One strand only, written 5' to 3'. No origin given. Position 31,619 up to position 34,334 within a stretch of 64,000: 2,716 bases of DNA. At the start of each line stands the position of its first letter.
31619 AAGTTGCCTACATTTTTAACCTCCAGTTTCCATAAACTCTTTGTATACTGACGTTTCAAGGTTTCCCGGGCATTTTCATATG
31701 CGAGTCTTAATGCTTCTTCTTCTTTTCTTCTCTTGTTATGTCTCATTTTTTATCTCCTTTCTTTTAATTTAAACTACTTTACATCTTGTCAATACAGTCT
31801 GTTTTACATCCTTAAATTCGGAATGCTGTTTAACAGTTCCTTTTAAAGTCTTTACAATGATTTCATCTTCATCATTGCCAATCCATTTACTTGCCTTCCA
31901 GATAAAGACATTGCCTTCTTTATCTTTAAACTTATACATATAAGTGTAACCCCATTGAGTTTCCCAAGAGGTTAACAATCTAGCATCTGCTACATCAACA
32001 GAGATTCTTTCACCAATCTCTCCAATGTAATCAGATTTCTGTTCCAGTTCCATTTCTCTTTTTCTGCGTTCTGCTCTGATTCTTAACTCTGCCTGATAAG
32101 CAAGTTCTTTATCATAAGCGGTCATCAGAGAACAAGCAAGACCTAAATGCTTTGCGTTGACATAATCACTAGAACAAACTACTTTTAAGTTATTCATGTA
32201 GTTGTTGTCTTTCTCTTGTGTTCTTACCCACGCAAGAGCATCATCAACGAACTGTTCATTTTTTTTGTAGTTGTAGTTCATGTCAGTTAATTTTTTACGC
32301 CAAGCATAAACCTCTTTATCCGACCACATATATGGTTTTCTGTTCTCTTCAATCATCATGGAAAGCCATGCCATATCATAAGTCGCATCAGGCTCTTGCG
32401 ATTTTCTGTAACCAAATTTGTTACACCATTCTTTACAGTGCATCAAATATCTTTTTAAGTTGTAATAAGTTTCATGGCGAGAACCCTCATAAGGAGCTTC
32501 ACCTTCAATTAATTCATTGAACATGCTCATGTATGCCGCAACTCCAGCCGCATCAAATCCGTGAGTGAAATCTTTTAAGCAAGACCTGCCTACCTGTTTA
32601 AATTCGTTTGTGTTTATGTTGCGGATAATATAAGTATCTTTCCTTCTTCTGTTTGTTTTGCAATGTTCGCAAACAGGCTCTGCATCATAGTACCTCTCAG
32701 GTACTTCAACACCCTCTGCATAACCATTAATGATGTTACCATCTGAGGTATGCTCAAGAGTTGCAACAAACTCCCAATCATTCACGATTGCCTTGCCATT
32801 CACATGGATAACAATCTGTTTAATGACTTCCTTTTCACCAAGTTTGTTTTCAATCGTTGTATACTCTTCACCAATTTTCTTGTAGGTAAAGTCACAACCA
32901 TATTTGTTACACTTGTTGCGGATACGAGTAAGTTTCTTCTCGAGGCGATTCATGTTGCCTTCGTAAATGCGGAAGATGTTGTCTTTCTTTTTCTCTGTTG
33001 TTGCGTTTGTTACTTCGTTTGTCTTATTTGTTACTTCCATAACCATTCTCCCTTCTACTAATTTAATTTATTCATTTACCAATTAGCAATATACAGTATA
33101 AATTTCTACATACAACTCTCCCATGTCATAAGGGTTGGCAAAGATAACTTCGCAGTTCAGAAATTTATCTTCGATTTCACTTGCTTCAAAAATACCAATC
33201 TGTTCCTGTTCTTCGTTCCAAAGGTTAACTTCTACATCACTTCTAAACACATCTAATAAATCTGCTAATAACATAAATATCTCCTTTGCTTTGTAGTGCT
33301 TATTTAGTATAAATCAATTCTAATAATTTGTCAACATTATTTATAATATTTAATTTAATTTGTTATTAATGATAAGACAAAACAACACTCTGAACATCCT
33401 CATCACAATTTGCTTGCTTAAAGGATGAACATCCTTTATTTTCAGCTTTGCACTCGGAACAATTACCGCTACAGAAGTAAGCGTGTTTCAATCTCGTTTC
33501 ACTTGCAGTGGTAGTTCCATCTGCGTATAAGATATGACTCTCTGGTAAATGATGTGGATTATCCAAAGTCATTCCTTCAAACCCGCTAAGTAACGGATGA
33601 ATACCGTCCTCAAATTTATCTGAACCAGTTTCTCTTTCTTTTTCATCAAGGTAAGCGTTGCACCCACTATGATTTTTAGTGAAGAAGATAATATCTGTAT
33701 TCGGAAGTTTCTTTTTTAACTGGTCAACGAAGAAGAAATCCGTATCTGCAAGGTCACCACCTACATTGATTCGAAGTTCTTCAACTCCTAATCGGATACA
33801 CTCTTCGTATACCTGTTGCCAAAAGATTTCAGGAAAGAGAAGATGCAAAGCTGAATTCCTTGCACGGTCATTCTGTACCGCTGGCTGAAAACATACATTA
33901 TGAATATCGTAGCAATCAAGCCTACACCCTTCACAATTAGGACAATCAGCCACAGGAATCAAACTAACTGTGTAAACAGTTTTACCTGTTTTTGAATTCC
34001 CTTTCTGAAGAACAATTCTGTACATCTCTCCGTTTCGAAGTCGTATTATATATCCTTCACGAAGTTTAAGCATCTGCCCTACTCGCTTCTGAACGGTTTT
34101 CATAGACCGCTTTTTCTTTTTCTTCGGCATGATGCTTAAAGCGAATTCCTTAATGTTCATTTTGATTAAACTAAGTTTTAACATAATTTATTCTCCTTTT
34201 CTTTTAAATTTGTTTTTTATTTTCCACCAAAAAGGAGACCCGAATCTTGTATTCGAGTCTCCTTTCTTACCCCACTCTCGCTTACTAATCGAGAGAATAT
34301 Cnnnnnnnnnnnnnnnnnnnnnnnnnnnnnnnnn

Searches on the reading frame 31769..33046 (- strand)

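Call 13: search_protein_families(library=pfam, proteins=[window:31769-33046:-], max_evalue=0.01)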
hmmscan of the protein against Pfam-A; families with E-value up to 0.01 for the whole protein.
window:31769-33046:- (425 aa): 0 families

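Call 92: search_protein_families(library=phrogs, proteins=[window:31769-33046:-], max_evalue=0.0001)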
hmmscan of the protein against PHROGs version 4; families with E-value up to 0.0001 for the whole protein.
window:31769-33046:- (425 aa): 4 families
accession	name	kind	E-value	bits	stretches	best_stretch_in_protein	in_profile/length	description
phrog_2319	-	unknown function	5.5e-76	257.4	1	23-424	4-396/399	-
phrog_30451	-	unknown function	1.3e-19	71.8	1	328-424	178-279/287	-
phrog_3628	-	unknown function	5.7e-13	49.7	1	271-425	121-256/257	-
phrog_27218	-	unknown function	9.2e-13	49.4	1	321-423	87-188/192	-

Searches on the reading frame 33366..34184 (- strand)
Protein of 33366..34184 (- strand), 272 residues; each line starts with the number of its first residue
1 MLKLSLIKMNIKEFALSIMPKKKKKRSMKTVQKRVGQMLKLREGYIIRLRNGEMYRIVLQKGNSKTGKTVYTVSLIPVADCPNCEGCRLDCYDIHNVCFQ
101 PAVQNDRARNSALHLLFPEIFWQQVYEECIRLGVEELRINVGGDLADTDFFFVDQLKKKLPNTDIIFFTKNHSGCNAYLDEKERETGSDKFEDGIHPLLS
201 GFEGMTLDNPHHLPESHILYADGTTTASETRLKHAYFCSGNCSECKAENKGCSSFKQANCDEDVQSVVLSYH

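Call 13: search_protein_families(library=pfam, proteins=[window:33366-34184:-], max_evalue=0.01)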
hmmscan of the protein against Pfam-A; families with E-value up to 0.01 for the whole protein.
window:33366-34184:- (272 aa): 1 family
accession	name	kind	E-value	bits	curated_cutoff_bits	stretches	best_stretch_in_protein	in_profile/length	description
PF17338.8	GP88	-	5.1e-05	23.7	24.4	1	60-173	4-139/230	Gene product 88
